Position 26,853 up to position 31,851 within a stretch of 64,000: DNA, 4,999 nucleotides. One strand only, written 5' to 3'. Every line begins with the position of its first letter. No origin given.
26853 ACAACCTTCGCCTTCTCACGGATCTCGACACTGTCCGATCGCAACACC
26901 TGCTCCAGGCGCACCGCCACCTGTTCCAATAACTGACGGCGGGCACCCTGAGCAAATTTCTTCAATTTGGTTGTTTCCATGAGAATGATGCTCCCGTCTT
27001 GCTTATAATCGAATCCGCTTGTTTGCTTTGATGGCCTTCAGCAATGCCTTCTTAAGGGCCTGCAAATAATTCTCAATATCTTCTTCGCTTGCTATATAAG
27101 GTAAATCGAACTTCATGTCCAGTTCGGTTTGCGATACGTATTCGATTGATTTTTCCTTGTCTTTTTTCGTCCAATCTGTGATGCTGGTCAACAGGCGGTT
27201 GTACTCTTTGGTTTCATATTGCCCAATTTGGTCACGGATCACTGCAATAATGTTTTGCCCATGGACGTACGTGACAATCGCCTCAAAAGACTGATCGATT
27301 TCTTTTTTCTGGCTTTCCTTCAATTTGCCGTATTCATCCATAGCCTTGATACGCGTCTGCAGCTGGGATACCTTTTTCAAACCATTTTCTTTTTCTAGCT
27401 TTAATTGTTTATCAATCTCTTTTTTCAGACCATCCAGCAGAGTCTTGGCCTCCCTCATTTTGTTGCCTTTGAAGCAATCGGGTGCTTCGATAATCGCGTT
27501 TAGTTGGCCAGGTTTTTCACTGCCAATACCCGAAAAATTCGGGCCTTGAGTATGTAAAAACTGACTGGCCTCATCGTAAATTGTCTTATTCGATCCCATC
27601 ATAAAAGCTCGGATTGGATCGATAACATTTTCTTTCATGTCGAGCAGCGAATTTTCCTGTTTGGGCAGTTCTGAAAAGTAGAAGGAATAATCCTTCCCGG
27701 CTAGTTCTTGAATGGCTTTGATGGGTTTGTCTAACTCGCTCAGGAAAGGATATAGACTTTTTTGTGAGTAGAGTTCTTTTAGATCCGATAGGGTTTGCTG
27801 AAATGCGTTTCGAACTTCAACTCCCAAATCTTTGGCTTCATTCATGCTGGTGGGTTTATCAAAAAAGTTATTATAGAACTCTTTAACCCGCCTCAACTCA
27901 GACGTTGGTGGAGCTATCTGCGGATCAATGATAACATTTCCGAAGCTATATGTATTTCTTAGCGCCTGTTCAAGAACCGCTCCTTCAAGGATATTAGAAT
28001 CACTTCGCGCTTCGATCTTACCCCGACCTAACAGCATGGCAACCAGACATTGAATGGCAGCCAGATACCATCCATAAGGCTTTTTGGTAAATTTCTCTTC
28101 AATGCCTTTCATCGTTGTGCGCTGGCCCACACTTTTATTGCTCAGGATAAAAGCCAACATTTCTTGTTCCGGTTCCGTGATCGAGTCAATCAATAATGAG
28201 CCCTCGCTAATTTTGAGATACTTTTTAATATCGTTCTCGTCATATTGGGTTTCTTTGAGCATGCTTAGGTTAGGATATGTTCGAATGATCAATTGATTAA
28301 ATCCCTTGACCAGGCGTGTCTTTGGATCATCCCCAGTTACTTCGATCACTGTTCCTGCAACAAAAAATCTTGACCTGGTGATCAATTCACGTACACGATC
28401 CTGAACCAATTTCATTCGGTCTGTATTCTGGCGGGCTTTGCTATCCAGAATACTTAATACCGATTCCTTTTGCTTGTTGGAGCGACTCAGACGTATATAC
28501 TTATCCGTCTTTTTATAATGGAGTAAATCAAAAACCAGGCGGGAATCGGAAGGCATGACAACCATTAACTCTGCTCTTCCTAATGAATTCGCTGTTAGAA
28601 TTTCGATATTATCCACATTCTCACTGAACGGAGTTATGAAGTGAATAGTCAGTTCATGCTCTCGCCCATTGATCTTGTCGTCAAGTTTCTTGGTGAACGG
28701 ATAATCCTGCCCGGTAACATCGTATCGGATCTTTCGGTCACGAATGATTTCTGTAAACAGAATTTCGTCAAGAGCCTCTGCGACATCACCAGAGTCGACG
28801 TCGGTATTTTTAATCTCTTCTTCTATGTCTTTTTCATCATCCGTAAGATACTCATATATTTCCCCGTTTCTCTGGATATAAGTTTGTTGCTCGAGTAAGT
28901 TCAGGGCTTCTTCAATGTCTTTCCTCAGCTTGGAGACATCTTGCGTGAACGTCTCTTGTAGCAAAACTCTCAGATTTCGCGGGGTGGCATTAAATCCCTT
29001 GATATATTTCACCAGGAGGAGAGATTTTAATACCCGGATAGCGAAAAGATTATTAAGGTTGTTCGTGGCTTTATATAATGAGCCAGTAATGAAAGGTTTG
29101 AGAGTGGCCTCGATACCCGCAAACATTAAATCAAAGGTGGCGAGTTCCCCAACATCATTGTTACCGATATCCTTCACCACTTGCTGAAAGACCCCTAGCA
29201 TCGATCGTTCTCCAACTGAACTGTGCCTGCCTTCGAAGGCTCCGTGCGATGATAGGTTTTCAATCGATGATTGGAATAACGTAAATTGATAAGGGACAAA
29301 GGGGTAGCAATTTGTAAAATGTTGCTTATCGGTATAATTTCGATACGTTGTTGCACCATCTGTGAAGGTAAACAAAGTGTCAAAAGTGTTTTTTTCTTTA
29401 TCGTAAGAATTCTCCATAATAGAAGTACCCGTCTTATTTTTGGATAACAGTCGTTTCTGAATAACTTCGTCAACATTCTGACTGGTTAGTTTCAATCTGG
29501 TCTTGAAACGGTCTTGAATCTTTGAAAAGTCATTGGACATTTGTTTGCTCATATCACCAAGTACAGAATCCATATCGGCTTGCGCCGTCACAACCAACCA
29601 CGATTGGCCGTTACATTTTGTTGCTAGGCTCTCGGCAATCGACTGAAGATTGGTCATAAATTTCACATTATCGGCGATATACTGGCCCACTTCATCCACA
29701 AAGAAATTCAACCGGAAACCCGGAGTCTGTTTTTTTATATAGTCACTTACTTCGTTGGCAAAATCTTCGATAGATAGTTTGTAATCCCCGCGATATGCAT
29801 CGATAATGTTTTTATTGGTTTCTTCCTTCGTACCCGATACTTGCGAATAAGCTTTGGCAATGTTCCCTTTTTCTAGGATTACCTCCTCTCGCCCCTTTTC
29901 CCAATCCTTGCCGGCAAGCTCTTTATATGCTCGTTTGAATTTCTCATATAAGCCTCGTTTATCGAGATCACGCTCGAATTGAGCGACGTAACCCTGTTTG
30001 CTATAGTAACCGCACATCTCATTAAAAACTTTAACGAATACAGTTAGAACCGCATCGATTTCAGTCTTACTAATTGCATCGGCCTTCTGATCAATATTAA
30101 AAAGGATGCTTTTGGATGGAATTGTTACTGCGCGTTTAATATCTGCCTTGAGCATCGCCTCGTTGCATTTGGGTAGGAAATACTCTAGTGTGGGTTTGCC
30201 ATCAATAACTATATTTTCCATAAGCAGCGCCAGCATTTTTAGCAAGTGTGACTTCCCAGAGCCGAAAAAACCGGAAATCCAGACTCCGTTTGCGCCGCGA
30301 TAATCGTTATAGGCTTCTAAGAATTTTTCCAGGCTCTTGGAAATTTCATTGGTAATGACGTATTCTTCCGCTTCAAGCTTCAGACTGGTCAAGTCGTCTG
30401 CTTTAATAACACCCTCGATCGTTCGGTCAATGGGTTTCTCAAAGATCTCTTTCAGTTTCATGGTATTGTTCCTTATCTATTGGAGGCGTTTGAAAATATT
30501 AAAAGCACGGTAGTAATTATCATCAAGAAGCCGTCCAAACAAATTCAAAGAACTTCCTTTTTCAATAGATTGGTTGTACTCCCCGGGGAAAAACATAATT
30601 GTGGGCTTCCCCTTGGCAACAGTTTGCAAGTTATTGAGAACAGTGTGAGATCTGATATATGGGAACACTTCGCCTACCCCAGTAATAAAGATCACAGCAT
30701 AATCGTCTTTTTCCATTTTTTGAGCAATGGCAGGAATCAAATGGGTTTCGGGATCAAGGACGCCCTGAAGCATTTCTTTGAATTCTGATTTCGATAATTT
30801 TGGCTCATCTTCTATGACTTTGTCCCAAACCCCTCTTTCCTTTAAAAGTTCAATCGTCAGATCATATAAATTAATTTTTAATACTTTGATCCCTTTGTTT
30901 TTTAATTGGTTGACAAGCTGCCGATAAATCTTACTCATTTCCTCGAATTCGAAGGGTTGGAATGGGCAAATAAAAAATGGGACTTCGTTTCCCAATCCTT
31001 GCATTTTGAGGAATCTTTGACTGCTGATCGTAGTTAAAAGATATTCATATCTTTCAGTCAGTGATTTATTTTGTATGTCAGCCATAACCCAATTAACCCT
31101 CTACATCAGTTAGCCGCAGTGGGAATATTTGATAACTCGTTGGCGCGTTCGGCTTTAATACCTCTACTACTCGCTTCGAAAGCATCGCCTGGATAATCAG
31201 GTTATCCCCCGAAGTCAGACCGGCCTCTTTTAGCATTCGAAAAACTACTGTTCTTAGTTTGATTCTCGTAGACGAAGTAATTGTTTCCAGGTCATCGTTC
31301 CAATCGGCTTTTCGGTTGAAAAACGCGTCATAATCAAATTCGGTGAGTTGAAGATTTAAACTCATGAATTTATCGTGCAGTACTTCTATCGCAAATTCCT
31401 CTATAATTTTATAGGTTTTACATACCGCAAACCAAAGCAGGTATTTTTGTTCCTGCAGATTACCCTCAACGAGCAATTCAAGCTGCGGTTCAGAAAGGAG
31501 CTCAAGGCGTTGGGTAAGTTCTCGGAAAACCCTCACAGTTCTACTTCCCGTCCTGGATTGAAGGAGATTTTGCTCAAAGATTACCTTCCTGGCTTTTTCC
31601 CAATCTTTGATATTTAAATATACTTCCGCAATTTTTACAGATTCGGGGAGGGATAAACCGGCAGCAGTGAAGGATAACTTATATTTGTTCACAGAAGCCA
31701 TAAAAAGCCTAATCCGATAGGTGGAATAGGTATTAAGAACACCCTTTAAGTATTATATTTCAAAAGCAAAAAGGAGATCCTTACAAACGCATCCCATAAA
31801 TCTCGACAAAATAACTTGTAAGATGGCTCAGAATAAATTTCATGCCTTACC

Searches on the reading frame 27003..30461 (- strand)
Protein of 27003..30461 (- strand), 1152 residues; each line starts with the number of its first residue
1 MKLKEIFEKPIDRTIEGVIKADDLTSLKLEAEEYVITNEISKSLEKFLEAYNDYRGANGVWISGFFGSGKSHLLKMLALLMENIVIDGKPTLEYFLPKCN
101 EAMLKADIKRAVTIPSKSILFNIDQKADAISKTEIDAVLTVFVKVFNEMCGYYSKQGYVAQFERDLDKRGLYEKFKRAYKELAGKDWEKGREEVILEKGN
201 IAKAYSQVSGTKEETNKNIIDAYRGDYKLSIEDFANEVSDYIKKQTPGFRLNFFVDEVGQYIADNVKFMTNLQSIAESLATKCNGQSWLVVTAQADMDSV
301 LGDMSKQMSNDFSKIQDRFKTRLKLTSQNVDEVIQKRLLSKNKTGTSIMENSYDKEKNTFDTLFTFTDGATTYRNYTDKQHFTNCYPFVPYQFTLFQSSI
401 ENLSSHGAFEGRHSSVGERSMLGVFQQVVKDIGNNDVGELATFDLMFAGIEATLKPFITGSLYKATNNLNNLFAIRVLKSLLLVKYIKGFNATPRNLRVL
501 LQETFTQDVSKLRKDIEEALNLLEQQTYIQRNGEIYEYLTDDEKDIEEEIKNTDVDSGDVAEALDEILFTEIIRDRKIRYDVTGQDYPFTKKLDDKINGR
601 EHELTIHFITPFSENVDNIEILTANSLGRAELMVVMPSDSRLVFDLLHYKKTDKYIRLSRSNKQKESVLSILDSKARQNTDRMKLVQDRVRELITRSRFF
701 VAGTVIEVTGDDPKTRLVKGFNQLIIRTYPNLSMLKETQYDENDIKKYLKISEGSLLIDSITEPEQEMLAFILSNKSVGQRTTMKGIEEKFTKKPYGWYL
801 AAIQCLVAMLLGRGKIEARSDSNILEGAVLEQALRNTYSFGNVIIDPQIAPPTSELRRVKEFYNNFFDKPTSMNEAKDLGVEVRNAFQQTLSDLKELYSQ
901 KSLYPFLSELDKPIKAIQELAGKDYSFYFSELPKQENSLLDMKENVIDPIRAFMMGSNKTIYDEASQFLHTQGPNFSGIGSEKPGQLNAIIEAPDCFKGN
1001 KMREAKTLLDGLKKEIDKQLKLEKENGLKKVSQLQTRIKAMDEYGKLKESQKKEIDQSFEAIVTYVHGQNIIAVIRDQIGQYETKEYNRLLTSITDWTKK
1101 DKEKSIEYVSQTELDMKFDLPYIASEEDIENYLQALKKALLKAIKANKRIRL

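Call 17: search_protein_families(library=pfam, proteins=[window:27003-30461:-], max_evalue=0.001)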
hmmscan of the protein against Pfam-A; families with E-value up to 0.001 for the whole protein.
window:27003-30461:- (1152 aa): 3 families
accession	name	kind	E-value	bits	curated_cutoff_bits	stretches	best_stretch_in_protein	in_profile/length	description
PF25796.1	BREX_BrxC_4th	-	2.8e-49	167.4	27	1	553-724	1-173/173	BREX ATP-binding protein BrxC 4th domain with six-stranded beta sheet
PF25792.1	BREX_BrxC_helical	-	7.1e-24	84.9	27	1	856-975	2-122/123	BREX ATP-binding protein BrxC alpha helical domain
PF25791.1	BREX_BrxC_wHTH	-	5.4e-12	46.2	27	1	765-826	40-101/126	BREX ATP-binding protein BrxC winged helix-turn-helix domain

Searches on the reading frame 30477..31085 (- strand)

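Call 17: search_protein_families(library=pfam, proteins=[window:30477-31085:-], max_evalue=0.001)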
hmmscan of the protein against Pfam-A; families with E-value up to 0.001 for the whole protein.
window:30477-31085:- (202 aa): 1 family
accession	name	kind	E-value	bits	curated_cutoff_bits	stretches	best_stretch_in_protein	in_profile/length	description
PF08747.16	BrxB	-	2.5e-43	147.5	26.8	1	70-197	2-124/124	BREX protein BrxB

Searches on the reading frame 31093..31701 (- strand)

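Call 17: search_protein_families(library=pfam, proteins=[window:31093-31701:-], max_evalue=0.001)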
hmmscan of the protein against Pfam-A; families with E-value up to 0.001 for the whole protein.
window:31093-31701:- (202 aa): 1 family
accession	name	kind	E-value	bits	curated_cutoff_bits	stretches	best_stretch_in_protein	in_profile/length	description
PF08849.17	BrxA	-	2e-48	165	23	1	6-184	2-182/184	BrxA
